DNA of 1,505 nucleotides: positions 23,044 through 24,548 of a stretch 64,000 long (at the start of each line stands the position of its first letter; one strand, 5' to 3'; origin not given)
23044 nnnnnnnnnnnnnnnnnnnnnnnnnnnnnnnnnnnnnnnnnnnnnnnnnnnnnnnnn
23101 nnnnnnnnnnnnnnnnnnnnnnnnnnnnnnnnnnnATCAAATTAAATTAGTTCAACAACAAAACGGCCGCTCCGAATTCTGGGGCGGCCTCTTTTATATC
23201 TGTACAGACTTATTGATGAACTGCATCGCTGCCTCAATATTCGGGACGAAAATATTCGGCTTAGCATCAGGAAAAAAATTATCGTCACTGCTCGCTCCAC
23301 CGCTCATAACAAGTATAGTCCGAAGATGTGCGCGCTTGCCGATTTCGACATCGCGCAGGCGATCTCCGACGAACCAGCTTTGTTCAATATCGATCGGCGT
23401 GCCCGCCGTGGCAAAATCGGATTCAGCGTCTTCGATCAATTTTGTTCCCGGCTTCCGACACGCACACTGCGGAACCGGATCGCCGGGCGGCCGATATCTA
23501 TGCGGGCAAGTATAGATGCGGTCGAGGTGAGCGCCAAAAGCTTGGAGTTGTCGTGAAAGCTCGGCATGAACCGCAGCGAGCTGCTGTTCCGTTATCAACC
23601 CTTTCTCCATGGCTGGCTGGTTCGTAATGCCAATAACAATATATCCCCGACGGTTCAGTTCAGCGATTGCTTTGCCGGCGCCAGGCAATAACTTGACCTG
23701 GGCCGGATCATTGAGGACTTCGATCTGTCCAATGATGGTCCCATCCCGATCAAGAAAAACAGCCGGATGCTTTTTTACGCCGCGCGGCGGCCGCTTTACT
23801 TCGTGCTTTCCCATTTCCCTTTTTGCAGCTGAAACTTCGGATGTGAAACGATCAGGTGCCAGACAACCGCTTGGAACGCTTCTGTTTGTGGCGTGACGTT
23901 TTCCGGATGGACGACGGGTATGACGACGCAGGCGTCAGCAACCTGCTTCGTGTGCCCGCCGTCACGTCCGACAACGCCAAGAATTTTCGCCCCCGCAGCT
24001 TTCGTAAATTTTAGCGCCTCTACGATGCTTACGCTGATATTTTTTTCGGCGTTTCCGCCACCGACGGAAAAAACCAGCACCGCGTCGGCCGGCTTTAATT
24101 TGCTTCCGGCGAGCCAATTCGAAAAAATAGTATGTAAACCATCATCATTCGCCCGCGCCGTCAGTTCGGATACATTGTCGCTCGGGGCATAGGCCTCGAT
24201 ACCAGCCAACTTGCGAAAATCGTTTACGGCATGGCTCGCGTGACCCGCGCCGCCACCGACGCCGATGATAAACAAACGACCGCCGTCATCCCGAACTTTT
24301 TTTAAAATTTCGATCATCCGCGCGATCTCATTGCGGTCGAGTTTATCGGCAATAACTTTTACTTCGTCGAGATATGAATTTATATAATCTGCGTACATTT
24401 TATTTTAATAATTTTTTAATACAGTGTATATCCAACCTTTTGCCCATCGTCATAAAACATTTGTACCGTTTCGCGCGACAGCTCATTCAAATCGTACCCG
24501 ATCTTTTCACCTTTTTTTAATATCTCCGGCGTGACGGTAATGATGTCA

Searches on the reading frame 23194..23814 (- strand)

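Call 66: search_protein_families(library=pfam, proteins=[window:23194-23814:-])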
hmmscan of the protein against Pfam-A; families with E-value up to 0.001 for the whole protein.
window:23194-23814:- (206 aa): 3 families
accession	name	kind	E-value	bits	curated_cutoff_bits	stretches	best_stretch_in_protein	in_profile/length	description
PF13242.12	Hydrolase_like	-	2.6e-11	43.7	22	1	119-195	2-74/75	HAD-hyrolase-like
PF08645.17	PNK3P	-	8.5e-06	26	22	1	38-152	25-126/161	Polynucleotide kinase 3 phosphatase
PF00702.32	Hydrolase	-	0.00049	21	26.4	0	37-163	94-191/191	haloacid dehalogenase-like hydrolase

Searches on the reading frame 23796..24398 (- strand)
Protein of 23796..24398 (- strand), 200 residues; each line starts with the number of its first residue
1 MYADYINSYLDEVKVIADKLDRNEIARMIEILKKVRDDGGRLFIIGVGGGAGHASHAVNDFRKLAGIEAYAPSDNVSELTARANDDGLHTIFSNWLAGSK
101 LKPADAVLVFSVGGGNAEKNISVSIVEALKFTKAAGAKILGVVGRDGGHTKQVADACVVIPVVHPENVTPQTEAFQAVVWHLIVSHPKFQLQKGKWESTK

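Call 66: search_protein_families(library=pfam, proteins=[window:23796-24398:-])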
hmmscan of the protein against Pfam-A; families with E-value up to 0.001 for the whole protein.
window:23796-24398:- (200 aa): 1 family
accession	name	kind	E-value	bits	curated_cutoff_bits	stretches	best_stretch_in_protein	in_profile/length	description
PF13580.11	SIS_2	-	5.3e-08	33.4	27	1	9-143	2-137/138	SIS domain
